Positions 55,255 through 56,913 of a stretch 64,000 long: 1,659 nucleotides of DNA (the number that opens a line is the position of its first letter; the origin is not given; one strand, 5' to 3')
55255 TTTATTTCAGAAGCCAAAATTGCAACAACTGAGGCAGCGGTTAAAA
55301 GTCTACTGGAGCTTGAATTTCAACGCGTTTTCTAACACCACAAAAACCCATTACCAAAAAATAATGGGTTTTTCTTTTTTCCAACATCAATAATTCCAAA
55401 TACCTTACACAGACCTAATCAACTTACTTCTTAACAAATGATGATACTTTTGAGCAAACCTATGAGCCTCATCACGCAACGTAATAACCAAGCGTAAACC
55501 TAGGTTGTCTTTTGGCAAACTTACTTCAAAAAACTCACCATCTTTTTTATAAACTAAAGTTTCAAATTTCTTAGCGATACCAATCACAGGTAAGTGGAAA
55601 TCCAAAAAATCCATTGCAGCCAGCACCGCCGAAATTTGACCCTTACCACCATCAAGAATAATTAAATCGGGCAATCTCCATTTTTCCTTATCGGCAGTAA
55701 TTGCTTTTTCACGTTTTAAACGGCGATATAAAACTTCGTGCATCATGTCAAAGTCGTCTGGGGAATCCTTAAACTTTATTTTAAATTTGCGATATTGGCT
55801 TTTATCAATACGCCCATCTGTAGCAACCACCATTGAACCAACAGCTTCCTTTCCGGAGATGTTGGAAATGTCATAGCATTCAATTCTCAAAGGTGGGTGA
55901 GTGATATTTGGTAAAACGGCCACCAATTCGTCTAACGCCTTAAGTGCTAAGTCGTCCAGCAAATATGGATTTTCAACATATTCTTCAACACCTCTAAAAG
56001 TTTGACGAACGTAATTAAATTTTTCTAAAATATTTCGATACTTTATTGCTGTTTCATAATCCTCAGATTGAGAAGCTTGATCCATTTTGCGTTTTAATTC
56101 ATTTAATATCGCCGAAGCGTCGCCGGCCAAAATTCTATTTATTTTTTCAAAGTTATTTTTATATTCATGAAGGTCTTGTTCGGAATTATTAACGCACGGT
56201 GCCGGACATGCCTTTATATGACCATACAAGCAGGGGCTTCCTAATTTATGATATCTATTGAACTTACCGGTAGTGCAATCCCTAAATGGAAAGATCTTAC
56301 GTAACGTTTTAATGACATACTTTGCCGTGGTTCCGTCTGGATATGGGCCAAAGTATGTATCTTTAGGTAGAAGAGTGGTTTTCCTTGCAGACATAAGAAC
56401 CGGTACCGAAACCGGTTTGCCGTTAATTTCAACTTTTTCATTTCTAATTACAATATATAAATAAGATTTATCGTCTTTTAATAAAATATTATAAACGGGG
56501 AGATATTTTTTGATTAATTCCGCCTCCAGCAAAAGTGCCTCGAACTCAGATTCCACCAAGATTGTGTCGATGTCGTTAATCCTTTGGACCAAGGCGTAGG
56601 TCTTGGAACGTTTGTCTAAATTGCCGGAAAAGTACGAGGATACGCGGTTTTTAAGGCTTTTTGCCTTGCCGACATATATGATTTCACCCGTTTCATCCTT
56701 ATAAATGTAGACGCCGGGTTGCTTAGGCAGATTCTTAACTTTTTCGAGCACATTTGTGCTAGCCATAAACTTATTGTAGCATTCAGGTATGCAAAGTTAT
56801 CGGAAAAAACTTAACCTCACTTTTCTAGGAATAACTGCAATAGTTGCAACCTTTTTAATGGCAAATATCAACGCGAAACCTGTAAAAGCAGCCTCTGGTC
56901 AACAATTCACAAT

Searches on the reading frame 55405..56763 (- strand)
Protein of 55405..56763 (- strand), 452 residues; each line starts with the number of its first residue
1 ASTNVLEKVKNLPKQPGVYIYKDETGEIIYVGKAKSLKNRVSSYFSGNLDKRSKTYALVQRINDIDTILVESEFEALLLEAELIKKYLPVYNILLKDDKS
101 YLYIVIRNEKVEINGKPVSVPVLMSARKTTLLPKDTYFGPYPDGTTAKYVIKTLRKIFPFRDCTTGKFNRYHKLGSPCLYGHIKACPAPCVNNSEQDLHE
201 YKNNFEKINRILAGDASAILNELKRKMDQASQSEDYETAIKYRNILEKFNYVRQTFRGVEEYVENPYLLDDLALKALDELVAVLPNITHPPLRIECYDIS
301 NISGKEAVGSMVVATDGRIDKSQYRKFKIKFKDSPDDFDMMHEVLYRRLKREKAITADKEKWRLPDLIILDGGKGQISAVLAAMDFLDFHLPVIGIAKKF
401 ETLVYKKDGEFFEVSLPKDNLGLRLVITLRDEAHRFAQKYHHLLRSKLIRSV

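Call 61: find_homologous_proteins(query=window:55405-56763:-, max_evalue=1e-60)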
Query window:55405-56763:- (452 aa): 6097 proteins with E <= 1e-60 among 8000 candidates; the best 120 are listed.
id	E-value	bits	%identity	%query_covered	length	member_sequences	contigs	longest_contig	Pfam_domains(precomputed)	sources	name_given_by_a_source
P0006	0.0e+0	1010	100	100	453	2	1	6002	PF27096.1,PF02151.26,PF01541.31,PF08459.18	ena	-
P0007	4.1e-256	868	84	100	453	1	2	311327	PF27096.1,PF02151.26,PF01541.31,PF08459.18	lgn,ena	-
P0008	9.8e-220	748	74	100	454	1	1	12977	PF27096.1,PF02151.26,PF01541.31,PF08459.18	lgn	-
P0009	5.4e-174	597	59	99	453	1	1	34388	PF27096.1,PF02151.26,PF01541.31,PF08459.18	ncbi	-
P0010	5.9e-173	594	59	98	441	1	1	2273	PF27096.1,PF02151.26,PF01541.31,PF08459.18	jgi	jgi:excinuclease ABC subunit C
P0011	2.8e-172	592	59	98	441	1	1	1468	PF27096.1,PF02151.26,PF01541.31,PF08459.18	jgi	jgi:excinuclease ABC subunit C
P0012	3.6e-172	591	58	99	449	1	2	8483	PF27096.1,PF02151.26,PF01541.31,PF08459.18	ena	-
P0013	4.6e-172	591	59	98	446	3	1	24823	PF27096.1,PF02151.26,PF01541.31,PF08459.18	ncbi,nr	ncbi:excinuclease ABC subunit UvrC [Patescibacteria group bacterium]|nr:excinuclease ABC subunit Uvr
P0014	1.1e-171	590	57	98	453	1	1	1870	PF27096.1,PF02151.26,PF01541.31,PF08459.18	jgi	jgi:excinuclease ABC subunit C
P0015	1.3e-171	590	57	99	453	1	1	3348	PF27096.1,PF02151.26,PF01541.31,PF08459.18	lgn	-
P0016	1.9e-171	589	59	100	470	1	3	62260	PF27096.1,PF02151.26,PF01541.31,PF08459.18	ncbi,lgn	-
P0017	4.8e-171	588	58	98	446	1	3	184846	PF27096.1,PF01541.31,PF08459.18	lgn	-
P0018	7.0e-171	587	60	99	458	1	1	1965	PF27096.1,PF02151.26,PF01541.31,PF08459.18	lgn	-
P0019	1.3e-169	583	56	99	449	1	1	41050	PF27096.1,PF02151.26,PF01541.31,PF08459.18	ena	-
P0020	3.8e-169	581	59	98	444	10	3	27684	PF27096.1,PF02151.26,PF01541.31,PF08459.18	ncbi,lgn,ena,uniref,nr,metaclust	ncbi:MAG: Excinuclease ABC subunit C [candidate division WWE3 bacterium GW2011_GWC1_41_7]|uniref:Exc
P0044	9.1e-164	564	58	99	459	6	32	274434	PF27096.1,PF02151.26,PF01541.31,PF08459.18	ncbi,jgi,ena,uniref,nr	ncbi:hypothetical protein A2380_00305 [candidate division WWE3 bacterium RIFOXYB1_FULL_43_24]|uniref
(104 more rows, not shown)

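Call 62: find_encoding_contigs(protein=P0007, flank=8000, max_places=2)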
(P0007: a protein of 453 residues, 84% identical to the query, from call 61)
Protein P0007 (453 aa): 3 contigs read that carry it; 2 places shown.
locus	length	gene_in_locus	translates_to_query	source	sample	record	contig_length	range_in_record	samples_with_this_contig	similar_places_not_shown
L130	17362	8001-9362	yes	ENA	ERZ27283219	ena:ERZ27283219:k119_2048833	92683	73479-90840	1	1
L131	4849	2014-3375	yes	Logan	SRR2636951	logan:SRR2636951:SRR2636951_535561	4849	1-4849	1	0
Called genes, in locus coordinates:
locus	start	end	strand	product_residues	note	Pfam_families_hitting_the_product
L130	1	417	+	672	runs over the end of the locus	PF00270:DEAD (weak), PF04851:ResIII, PF17757:UvrB_inter, PF27431:UvrB_3rd, PF00271:Helicase_C, PF12344:UvrB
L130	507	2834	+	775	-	PF00912:Transgly, PF00905:Transpeptidase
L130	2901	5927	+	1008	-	PF00005:ABC_tran (faint), PF02463:SMC_N (faint), PF03193:RsgA_GTPase (faint), PF13175:AAA_15 (faint), PF13191:AAA_16 (faint), PF13304:AAA_21 (faint), PF17760:UvrA_inter, PF17755:UvrA_DNA-bind, +5 more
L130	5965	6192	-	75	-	-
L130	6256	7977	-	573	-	PF01841:Transglut_core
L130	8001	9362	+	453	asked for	PF01541:GIY-YIG, PF27096:UvrC_M, PF02151:UVR (weak), PF08459:UvrC_RNaseH_dom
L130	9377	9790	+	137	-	-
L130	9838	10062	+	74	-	PF03840:SecG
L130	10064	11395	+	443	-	PF00275:EPSP_synthase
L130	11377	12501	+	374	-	PF00953:Glycos_transf_4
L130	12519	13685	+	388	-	PF01098:FTSW_RODA_SPOVE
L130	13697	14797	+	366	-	PF03033:Glyco_transf_28, PF04101:Glyco_tran_28_C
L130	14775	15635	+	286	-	PF08478:POTRA_1 (faint)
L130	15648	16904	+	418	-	PF14450:FtsA, PF02491:SHS2_FTSA, PF06277:EutA (weak), PF14450:FtsA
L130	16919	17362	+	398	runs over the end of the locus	PF00091:Tubulin, PF12327:FtsZ_C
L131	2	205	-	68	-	?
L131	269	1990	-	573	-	PF01841:Transglut_core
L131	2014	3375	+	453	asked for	PF01541:GIY-YIG, PF27096:UvrC_M, PF02151:UVR (weak), PF08459:UvrC_RNaseH_dom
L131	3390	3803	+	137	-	-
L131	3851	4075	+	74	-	PF03840:SecG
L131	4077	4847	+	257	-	?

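Call 63: find_encoding_contigs(protein=P0008, flank=8000, max_places=2)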
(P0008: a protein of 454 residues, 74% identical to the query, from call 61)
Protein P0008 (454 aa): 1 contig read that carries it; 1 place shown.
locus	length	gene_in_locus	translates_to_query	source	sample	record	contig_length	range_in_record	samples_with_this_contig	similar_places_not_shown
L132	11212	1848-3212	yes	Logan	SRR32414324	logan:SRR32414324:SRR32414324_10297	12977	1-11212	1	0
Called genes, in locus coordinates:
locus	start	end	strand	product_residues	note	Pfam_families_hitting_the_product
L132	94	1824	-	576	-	PF01841:Transglut_core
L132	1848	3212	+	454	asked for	PF01541:GIY-YIG, PF27096:UvrC_M (weak), PF02151:UVR, PF08459:UvrC_RNaseH_dom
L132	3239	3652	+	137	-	PF04020:Phage_holin_4_2 (weak)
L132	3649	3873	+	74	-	PF03840:SecG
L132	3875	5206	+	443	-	PF00275:EPSP_synthase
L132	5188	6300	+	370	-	PF00953:Glycos_transf_4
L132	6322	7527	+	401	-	PF01098:FTSW_RODA_SPOVE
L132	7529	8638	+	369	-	PF03033:Glyco_transf_28, PF04101:Glyco_tran_28_C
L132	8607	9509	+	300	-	PF08478:POTRA_1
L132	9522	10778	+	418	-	PF14450:FtsA, PF02491:SHS2_FTSA, PF06277:EutA (weak), PF06723:MreB_Mbl (weak), PF14450:FtsA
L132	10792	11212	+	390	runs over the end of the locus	PF00091:Tubulin, PF12327:FtsZ_C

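Call 64: find_encoding_contigs(protein=P0017, flank=5000, max_places=1)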
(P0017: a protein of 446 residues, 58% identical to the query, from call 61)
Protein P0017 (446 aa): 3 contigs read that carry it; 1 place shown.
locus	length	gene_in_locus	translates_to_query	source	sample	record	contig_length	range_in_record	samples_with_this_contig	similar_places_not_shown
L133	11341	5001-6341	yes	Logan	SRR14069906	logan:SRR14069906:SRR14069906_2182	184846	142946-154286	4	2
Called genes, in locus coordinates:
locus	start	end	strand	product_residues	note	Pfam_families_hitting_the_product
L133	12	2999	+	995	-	PF00005:ABC_tran (faint), PF02463:SMC_N (faint), PF03193:RsgA_GTPase (faint), PF06745:ATPase (faint), PF13175:AAA_15 (faint), PF13555:AAA_29 (faint), PF17760:UvrA_inter, PF17755:UvrA_DNA-bind, +1 more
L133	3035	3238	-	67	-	-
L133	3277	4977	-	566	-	PF01841:Transglut_core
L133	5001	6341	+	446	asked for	PF01541:GIY-YIG, PF27096:UvrC_M, PF08459:UvrC_RNaseH_dom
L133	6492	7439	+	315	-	-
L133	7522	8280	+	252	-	PF00293:NUDIX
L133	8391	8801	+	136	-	PF04020:Phage_holin_4_2 (weak)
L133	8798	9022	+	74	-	PF03840:SecG (weak)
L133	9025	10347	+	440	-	PF00275:EPSP_synthase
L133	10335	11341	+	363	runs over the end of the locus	PF10555:MraY_sig1 (weak), PF00953:Glycos_transf_4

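Call 65: find_encoding_contigs(protein=P0044, flank=5000, max_places=1)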
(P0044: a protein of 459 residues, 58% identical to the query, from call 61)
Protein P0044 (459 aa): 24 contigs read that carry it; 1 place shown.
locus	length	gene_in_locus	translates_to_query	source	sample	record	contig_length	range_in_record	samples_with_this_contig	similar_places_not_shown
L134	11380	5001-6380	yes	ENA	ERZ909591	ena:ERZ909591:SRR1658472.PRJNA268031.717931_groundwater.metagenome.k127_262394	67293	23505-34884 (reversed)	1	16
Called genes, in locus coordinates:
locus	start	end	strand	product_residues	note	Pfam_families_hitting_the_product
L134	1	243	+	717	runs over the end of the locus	PF00912:Transgly, PF00905:Transpeptidase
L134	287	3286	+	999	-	PF00005:ABC_tran (faint), PF02463:SMC_N (faint), PF03193:RsgA_GTPase (faint), PF06745:ATPase (faint), PF13191:AAA_16 (faint), PF13304:AAA_21 (faint), PF17760:UvrA_inter, PF17755:UvrA_DNA-bind, +4 more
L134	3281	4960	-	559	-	PF01841:Transglut_core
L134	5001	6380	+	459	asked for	PF01541:GIY-YIG, PF27096:UvrC_M, PF02151:UVR, PF08459:UvrC_RNaseH_dom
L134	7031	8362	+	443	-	PF00275:EPSP_synthase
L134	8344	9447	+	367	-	PF00953:Glycos_transf_4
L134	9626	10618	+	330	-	PF01098:FTSW_RODA_SPOVE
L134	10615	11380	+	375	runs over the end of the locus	PF03033:Glyco_transf_28, PF04101:Glyco_tran_28_C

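Call 66: find_encoding_contigs(protein=P0016, flank=5000, max_places=1)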
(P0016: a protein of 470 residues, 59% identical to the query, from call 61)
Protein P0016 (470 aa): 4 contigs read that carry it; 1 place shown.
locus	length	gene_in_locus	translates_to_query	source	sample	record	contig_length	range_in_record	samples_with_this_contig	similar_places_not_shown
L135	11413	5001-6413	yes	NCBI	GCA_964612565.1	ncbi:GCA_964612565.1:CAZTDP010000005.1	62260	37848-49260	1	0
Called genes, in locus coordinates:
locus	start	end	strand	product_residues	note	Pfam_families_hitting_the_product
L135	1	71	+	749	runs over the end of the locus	PF00912:Transgly, PF00905:Transpeptidase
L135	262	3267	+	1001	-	PF00005:ABC_tran (faint), PF02463:SMC_N (faint), PF03193:RsgA_GTPase (faint), PF13191:AAA_16 (faint), PF13304:AAA_21 (faint), PF13481:AAA_25 (faint), PF17760:UvrA_inter, PF17755:UvrA_DNA-bind, +3 more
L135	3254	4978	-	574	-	PF01841:Transglut_core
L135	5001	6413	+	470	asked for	PF01541:GIY-YIG, PF27096:UvrC_M, PF02151:UVR, PF08459:UvrC_RNaseH_dom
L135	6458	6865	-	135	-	-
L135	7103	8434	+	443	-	PF00275:EPSP_synthase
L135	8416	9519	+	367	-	PF00953:Glycos_transf_4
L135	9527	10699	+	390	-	PF01098:FTSW_RODA_SPOVE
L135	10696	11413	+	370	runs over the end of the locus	PF03033:Glyco_transf_28, PF04101:Glyco_tran_28_C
